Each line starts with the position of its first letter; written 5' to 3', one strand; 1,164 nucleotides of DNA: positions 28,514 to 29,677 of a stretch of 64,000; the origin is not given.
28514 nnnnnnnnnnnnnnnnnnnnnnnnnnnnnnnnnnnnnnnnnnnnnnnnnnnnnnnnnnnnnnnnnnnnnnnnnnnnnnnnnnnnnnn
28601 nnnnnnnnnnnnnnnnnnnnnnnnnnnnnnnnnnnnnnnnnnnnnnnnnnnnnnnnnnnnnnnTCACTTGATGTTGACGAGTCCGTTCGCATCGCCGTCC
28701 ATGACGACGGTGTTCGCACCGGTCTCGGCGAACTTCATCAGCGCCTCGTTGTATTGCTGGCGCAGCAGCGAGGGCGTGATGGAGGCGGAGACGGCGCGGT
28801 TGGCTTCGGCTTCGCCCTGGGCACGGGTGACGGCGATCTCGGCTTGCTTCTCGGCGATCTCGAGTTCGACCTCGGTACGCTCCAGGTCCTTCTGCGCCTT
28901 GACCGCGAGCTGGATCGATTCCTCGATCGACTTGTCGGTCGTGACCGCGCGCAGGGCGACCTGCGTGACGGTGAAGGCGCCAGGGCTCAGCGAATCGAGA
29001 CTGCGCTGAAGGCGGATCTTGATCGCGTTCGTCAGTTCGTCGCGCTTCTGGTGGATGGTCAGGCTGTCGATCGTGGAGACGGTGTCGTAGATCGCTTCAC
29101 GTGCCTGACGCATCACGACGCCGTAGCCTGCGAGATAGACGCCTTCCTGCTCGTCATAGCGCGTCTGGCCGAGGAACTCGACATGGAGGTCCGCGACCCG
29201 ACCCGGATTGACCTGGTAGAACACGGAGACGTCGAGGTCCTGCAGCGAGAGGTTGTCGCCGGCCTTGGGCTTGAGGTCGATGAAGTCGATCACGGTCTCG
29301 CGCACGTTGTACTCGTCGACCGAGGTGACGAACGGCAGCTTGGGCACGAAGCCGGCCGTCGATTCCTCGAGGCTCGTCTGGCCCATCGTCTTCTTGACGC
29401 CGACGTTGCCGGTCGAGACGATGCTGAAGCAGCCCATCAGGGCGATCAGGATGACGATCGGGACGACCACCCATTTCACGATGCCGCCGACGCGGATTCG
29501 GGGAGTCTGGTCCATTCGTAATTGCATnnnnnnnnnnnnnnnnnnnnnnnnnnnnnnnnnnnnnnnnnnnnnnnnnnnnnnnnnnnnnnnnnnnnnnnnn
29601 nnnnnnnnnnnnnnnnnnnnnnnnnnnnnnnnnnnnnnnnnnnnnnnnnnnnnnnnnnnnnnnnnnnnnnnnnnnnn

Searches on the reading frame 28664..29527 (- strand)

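Call 3: search_protein_families(library=pfam, proteins=[window:28664-29527:-], max_evalue=0.01)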
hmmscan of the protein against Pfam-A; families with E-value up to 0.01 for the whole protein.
window:28664-29527:- (287 aa): 1 family
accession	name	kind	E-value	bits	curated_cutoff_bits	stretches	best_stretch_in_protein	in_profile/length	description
PF01145.31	Band_7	-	1.6e-14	54.7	23.6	1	36-229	2-176/176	SPFH domain / Band 7 family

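Call 4: search_protein_families(library=phrogs, proteins=[window:28664-29527:-], max_evalue=0.01)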
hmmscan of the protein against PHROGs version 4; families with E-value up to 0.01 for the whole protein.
window:28664-29527:- (287 aa): 1 family
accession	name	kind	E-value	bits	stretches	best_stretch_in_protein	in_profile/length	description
phrog_200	-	other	2.9e-46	159.3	1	19-272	86-340/379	lipoprotein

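Call 94: search_protein_families(library=padloc, proteins=[window:28664-29527:-], max_evalue=0.001)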
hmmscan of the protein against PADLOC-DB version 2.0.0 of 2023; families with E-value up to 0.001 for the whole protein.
window:28664-29527:- (287 aa): 0 families
